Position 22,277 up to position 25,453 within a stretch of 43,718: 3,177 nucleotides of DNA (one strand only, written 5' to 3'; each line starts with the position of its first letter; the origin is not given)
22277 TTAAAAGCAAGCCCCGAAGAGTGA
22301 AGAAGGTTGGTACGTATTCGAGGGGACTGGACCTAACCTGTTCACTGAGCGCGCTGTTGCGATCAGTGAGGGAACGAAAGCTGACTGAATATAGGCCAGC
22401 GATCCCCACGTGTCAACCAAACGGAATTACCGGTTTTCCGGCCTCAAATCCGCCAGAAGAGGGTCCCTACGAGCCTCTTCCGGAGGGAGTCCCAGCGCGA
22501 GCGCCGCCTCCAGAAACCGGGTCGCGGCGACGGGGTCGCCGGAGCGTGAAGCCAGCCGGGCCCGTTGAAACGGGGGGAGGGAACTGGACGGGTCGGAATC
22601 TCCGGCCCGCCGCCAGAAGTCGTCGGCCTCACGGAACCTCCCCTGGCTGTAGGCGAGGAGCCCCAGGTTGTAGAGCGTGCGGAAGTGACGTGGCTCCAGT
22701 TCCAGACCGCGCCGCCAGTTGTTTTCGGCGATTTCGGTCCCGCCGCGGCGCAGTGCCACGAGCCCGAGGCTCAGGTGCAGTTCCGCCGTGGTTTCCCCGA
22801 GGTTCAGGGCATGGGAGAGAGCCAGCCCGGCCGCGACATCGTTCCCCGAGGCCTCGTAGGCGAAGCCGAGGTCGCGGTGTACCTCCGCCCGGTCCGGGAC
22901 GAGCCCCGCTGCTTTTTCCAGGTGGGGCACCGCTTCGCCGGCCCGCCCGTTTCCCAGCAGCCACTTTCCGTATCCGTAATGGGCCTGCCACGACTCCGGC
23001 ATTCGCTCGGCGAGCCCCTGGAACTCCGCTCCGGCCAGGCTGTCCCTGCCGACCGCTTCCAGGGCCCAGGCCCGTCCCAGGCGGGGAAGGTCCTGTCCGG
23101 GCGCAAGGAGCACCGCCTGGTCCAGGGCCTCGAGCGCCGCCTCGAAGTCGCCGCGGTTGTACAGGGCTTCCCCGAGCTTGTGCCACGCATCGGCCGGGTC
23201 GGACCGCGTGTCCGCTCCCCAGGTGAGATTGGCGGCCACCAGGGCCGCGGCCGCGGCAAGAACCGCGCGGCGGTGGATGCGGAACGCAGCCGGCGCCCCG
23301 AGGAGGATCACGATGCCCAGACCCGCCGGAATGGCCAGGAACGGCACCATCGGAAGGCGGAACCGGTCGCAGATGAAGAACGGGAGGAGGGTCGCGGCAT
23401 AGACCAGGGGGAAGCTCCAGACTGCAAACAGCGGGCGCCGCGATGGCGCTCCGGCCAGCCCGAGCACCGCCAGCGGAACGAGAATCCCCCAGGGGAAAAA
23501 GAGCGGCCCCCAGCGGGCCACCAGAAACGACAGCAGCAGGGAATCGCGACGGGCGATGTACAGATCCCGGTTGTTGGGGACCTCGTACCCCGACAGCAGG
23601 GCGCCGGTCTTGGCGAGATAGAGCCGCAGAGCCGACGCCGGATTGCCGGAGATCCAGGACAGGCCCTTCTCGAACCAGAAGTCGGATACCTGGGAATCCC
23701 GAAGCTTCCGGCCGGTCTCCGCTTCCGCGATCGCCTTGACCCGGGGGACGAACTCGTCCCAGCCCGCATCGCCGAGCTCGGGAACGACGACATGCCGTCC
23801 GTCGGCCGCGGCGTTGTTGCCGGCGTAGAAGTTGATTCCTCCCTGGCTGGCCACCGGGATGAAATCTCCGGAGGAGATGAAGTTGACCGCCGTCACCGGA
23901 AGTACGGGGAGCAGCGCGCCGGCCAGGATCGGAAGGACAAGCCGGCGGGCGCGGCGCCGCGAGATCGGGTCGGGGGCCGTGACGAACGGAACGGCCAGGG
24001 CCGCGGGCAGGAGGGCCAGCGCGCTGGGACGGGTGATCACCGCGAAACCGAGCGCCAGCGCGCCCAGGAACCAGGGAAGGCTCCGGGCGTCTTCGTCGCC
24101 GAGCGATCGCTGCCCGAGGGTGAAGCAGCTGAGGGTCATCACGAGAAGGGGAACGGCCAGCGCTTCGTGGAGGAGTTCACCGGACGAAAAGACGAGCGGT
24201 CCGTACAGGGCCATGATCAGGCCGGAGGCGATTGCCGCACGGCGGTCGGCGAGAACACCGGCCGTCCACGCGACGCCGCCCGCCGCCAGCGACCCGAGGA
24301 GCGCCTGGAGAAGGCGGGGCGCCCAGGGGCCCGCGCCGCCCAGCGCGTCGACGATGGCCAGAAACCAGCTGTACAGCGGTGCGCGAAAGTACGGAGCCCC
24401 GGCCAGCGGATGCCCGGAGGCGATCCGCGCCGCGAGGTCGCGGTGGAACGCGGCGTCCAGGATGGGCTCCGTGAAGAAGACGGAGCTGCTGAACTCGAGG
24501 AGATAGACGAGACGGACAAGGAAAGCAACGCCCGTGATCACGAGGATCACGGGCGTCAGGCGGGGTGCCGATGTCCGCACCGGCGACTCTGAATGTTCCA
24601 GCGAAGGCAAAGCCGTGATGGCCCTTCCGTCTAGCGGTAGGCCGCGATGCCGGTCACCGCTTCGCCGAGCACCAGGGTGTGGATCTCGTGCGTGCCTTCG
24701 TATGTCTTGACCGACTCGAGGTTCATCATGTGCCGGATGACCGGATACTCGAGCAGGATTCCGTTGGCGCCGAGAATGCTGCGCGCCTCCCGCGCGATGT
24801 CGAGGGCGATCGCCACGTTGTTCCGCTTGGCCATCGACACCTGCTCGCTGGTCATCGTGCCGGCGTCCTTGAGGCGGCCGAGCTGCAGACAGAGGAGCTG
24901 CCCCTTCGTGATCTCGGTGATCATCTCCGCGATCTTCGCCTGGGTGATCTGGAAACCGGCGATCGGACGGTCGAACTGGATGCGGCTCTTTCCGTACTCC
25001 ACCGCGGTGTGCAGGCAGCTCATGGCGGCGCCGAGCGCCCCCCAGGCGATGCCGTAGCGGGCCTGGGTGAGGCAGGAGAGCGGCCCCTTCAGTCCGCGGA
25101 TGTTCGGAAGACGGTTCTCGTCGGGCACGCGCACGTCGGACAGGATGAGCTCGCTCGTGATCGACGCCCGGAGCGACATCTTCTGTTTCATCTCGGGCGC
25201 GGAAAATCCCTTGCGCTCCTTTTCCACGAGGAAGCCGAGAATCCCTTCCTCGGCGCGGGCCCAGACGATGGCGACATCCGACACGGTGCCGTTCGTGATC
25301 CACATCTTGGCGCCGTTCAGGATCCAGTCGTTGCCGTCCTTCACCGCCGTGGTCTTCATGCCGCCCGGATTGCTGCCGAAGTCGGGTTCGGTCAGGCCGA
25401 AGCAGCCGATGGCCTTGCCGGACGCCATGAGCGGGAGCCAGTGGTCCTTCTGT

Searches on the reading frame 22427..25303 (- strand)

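Call 83: search_protein_families(library=pfam, proteins=[window:22427-25303:-], max_evalue=0.00001)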
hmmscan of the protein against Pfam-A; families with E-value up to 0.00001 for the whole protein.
window:22427-25303:- (958 aa): 14 families
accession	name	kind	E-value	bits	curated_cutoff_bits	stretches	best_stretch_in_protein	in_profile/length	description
PF07719.23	TPR_2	-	1.9e-19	68.6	27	1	704-736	1-33/34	Tetratricopeptide repeat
PF13414.12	TPR_11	-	2.1e-12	46.9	26.8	0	786-820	8-42/42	TPR repeat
PF00515.34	TPR_1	-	2.1e-12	46.7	27.8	0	704-735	1-32/34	Tetratricopeptide repeat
PF13428.12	TPR_14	-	1.1e-10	41.6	23.5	0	705-745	2-42/44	Tetratricopeptide repeat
PF13432.12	TPR_16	-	3.4e-10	40.6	32.7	0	845-900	2-57/65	Tetratricopeptide repeat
PF13424.12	TPR_12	-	4.2e-10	40.1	30.1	0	704-753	3-53/77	Tetratricopeptide repeat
PF13231.12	PMT_2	-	4.3e-10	40.5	26.1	1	307-470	2-157/160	Dolichyl-phosphate-mannose-protein mannosyltransferase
PF14559.12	TPR_19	-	1.3e-09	38.7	25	0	782-834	1-53/68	Tetratricopeptide repeat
PF13181.12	TPR_8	-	9.9e-09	35.1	25.7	0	704-735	1-32/34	Tetratricopeptide repeat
PF13431.12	TPR_17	-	2e-07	31.1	24.4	0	864-893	3-32/34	Tetratricopeptide repeat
PF13176.12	TPR_7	-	6.2e-07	29.5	27.9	0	706-735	1-30/36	Tetratricopeptide repeat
PF23914.1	TPR_CcmH_CycH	-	3.1e-06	27.6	42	0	701-751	47-97/158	Cytochrome c-type biogenesis protein H TPR domain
PF13174.12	TPR_6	-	4.4e-06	27.4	26.3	0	705-732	1-28/33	Tetratricopeptide repeat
PF13371.12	TPR_9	-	6.8e-06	26.4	35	0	700-735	25-60/73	Tetratricopeptide repeat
